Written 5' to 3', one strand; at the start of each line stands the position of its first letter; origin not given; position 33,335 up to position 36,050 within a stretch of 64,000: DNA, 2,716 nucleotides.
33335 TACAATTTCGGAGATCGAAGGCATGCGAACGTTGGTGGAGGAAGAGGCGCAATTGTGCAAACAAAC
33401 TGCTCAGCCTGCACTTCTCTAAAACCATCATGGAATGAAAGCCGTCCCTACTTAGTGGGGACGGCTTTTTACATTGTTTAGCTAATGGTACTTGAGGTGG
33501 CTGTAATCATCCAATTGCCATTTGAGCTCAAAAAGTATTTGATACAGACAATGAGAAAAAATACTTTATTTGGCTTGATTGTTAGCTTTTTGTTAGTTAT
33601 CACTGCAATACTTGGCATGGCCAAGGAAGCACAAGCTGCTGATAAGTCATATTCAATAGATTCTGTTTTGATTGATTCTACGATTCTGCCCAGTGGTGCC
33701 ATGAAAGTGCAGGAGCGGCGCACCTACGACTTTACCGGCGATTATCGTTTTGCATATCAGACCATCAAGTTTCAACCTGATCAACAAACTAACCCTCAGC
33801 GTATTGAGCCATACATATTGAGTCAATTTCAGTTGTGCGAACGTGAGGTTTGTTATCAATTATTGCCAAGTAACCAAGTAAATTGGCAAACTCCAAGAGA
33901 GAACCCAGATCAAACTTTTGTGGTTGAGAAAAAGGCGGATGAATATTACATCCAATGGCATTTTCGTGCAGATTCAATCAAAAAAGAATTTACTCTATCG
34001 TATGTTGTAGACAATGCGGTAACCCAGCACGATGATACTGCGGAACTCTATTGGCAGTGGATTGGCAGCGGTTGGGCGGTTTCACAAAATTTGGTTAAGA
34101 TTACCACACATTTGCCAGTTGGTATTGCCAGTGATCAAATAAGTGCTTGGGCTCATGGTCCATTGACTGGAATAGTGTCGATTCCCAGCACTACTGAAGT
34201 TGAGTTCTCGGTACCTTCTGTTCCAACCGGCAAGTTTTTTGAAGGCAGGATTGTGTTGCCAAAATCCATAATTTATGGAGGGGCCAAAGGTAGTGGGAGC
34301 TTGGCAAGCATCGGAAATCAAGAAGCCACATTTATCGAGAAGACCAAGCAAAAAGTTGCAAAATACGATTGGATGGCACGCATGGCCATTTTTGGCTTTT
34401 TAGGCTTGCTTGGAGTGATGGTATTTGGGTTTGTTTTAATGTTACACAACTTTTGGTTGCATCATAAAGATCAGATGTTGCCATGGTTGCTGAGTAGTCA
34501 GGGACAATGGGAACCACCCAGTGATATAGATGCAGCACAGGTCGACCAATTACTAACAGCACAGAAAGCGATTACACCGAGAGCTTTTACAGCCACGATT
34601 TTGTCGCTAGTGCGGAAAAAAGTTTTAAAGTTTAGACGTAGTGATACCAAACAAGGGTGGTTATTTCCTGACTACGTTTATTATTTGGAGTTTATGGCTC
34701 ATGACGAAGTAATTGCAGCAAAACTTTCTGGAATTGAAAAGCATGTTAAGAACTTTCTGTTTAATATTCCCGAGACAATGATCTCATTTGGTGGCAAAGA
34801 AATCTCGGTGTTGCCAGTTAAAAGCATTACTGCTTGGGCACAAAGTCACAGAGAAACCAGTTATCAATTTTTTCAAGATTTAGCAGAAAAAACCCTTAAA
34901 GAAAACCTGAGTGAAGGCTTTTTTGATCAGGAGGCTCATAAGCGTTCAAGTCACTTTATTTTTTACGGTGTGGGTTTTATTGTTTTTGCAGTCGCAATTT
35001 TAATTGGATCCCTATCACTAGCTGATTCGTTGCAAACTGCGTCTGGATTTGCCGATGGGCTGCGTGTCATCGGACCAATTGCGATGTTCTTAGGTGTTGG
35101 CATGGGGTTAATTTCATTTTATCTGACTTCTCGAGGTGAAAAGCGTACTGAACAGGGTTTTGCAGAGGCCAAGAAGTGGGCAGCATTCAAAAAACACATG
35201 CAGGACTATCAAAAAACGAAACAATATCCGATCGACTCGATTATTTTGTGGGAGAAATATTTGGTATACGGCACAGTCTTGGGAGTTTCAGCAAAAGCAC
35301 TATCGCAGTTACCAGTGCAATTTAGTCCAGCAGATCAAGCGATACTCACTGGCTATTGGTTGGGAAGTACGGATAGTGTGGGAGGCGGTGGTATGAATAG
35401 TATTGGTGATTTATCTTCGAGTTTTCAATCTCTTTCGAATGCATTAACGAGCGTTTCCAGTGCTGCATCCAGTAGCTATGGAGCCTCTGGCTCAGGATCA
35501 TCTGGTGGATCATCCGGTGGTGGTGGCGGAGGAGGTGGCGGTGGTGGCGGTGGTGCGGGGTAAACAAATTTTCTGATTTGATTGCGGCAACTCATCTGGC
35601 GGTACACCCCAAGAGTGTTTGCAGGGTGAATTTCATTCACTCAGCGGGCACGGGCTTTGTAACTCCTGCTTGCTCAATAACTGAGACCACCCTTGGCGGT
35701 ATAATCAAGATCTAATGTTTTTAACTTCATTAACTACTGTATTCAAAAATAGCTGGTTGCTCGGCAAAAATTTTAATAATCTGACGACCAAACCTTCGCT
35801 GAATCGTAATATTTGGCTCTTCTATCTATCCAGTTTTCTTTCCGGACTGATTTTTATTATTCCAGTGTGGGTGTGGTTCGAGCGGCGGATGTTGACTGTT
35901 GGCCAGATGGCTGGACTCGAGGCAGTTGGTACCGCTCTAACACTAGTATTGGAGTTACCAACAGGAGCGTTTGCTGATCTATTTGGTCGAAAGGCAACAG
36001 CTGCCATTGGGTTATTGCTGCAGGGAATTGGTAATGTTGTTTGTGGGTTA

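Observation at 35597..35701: Solo copy of the same repeat core between the DUF2207 gene and the MFS transporter gene, plus a partial copy at 14133-14170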

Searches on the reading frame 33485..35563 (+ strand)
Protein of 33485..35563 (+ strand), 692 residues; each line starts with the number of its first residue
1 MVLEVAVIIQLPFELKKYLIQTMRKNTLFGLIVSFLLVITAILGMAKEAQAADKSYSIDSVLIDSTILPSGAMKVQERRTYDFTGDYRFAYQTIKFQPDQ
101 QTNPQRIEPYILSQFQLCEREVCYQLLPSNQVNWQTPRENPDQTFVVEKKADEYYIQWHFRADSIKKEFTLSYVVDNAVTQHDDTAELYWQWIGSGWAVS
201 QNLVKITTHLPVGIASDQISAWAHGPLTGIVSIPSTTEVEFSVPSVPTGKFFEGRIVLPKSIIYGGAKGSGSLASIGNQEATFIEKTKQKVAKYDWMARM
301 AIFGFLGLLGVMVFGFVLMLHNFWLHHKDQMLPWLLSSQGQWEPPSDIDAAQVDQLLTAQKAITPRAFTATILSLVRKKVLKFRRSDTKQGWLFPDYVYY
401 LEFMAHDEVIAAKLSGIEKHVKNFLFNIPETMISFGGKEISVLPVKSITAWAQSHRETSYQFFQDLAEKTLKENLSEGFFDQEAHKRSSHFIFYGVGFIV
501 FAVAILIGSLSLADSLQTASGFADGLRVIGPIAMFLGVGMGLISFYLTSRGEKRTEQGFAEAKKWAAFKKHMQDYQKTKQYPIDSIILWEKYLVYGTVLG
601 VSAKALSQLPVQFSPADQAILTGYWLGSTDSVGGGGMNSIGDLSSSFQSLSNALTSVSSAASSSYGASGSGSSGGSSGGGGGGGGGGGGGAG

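Call 27: search_protein_families(library=pfam, proteins=[window:33485-35563:+], max_evalue=0.01)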
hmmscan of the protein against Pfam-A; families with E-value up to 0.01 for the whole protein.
window:33485-35563:+ (692 aa): 4 families
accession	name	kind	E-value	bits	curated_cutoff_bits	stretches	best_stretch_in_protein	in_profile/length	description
PF20990.2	DUF2207_C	-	4.4e-36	125.3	33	1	343-609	7-247/247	Predicted membrane protein (DUF2207) C-terminal domain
PF09972.14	DUF2207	-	2.4e-27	96.7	24.4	1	57-257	1-171/172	Predicted membrane protein (DUF2207) N-terminal domain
PF13273.12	DUF4064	-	0.00019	22.1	32.1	0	466-512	39-81/102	Protein of unknown function (DUF4064)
PF19762.4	DUF6249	-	0.0011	19.4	33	0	468-545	40-101/104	Domain of unknown function (DUF6249)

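Call 45: find_encoding_contigs(protein=window:33485-35563:+, flank=3000, max_places=10)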
Protein window:33485-35563:+ (692 aa): 3 contigs read that carry it; 1 place shown.
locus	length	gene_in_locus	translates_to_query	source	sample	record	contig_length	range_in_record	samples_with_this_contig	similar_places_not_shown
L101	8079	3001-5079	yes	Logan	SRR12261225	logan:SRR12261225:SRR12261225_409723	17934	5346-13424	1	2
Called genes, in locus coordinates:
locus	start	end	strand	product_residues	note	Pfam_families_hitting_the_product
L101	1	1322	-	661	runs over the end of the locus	-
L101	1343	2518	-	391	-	PF00486:Trans_reg_C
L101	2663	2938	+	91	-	-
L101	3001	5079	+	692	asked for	-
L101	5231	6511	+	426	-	PF07690:MFS_1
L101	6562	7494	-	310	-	PF14257:DUF4349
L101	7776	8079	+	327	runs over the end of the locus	-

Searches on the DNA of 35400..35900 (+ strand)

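Call 8: search_rna_families(source=window, start=35400, end=35900, threshold=evalue, max_evalue=10, show_alignments=2)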
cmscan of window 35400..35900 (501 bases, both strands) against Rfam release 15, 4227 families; matches with E-value up to 10: 6.
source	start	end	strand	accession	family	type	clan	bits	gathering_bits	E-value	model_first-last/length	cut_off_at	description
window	35717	35802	-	RF04348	Plastid-psbM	Cis-reg;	-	18.8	52.7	6.2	1-79/79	no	Plastid-psbM 3UTR RNA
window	35623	35693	-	RF03832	mir-H4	Gene; miRNA;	-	17.4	90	5.1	1-76/76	no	mir-H4 microRNA precursor family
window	35619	35759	+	RF00414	SNORA22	Gene; snRNA; snoRNA; HACA-box;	-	17.2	80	1.7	1-134/134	no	Small nucleolar RNA SNORA22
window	35720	35792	-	RF00439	SNORD87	Gene; snRNA; snoRNA; CD-box;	-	14.9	50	7.6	1-85/85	no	Small nucleolar RNA SNORD87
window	35519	35610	+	RF02272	Vax2os1_3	Gene; lncRNA;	-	11.2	50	5.6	104-199/199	no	Vax2os1 conserved region 3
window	35769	35817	+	RF00065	snoR9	Gene; snRNA; snoRNA; CD-box;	CL00132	10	90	9.9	1-128/128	no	Small nucleolar RNA snoR9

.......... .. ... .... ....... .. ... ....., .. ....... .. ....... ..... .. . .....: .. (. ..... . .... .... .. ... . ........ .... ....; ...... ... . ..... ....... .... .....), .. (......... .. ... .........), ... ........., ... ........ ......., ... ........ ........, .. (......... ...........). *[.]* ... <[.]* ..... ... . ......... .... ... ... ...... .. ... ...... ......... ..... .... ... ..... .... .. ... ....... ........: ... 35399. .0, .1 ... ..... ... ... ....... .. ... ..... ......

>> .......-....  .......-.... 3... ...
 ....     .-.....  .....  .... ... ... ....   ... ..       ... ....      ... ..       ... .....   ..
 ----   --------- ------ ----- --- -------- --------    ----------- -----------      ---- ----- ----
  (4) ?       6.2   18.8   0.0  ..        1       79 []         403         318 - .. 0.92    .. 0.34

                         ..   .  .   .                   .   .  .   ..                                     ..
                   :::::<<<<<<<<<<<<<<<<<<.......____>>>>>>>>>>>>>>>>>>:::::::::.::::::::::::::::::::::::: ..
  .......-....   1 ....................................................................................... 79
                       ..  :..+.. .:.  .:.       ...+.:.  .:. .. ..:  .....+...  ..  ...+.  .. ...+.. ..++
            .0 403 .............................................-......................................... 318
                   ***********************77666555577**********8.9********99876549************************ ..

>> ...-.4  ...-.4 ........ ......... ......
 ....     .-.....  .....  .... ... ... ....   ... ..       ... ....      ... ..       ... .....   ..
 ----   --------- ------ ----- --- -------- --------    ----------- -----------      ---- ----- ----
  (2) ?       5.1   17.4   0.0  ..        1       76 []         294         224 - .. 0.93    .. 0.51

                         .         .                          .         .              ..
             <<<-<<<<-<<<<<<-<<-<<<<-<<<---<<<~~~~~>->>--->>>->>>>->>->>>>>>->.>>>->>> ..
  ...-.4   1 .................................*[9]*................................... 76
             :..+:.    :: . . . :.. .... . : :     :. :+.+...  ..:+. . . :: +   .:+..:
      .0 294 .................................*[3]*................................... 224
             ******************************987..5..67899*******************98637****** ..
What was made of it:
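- On cis-regulatory RNA / riboswitch: No Rfam match even at E <= 10 (call 8).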

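Call 59: search_dna_similar(query=window:35597-35701:+, collection=phages, mode=distant, max_evalue=1, max_rows=10)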
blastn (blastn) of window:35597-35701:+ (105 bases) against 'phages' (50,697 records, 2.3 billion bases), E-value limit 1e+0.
No match.

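Call 60: search_dna_similar(query=window:35597-35701:+, collection=plasmids, mode=distant, max_evalue=1, max_rows=10)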
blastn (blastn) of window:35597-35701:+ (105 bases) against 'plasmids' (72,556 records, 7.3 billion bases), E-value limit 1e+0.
No match.
